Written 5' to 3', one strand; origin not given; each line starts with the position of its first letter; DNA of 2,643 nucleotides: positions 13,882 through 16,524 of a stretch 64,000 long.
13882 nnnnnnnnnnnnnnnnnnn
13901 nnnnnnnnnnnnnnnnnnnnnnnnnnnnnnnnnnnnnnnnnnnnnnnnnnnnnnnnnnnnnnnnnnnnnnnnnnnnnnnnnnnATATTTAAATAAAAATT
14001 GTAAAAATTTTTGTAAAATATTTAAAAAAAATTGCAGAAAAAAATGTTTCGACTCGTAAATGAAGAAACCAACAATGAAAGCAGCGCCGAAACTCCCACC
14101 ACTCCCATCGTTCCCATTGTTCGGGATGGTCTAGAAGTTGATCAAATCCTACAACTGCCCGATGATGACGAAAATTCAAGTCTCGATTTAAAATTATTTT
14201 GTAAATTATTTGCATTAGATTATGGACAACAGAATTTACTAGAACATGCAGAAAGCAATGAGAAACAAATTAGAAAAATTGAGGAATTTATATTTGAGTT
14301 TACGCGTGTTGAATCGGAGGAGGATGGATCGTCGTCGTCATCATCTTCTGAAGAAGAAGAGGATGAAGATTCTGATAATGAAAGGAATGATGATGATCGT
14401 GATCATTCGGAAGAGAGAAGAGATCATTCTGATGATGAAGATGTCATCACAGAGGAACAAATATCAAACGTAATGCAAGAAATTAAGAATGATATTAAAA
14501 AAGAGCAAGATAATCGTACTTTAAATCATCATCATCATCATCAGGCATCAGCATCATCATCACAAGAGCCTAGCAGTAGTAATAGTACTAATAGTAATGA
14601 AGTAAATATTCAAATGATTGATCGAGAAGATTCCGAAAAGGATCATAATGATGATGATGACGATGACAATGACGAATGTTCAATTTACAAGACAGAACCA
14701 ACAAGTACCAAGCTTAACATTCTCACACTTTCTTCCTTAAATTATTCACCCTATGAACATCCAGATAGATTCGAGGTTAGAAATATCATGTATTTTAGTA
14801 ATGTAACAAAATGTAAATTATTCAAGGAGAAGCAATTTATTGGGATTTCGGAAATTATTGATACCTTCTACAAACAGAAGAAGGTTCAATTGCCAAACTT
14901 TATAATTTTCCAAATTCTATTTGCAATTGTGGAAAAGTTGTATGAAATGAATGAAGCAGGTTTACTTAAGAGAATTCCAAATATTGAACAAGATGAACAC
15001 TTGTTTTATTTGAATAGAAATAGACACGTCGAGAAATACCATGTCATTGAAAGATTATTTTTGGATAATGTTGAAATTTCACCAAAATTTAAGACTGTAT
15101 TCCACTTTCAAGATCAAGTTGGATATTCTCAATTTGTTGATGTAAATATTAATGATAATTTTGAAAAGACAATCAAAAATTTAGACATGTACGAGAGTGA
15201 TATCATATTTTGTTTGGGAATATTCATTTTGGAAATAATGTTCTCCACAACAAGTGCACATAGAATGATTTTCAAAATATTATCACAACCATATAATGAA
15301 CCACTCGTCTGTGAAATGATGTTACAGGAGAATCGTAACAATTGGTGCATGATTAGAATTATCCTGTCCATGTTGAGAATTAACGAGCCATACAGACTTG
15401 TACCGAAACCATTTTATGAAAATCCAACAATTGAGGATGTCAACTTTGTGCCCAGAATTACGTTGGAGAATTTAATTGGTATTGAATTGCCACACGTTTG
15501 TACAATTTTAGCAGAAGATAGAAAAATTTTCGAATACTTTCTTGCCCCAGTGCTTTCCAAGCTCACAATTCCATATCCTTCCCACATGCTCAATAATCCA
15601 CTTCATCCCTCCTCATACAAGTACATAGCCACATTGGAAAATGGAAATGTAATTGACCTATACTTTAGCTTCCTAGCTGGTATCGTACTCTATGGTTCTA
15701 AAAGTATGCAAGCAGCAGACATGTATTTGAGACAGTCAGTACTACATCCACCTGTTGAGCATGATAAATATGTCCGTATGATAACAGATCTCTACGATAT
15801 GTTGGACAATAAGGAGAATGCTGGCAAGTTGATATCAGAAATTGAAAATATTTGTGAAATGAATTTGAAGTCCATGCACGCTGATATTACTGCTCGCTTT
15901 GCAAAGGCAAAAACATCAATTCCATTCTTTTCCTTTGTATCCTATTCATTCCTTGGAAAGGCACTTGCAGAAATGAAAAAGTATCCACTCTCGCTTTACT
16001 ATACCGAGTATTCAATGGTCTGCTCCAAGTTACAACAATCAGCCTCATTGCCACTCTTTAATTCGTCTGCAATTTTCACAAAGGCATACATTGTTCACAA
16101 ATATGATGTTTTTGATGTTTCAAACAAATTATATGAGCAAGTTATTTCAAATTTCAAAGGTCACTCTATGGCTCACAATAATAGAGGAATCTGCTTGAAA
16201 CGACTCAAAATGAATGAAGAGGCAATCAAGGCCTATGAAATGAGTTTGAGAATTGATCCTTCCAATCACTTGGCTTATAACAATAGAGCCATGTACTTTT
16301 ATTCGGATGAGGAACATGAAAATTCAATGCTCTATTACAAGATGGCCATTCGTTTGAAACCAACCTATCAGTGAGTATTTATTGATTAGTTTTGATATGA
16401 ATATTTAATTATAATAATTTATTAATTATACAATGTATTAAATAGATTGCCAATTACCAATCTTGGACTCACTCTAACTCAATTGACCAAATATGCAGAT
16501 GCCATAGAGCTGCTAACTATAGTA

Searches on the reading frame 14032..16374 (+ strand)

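Call 10: search_protein_families(library=pfam, proteins=[window:14032-16374:+], max_evalue=0.001)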
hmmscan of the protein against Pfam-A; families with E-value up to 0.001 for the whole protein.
window:14032-16374:+ (780 aa): 6 families
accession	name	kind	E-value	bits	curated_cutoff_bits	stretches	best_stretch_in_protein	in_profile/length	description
PF00515.34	TPR_1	-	1.3e-13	50.5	27.8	1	714-745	3-34/34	Tetratricopeptide repeat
PF07719.23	TPR_2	-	6.1e-09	35.8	27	1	714-745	3-34/34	Tetratricopeptide repeat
PF13431.12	TPR_17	-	3.2e-07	30.5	24.4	0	700-732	1-33/34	Tetratricopeptide repeat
PF13414.12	TPR_11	-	7.9e-05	22.7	26.8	0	728-753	10-35/42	TPR repeat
PF13432.12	TPR_16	-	0.00011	23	32.7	0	694-745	13-64/65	Tetratricopeptide repeat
PF13181.12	TPR_8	-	0.00059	20.2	25.7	0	714-745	3-34/34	Tetratricopeptide repeat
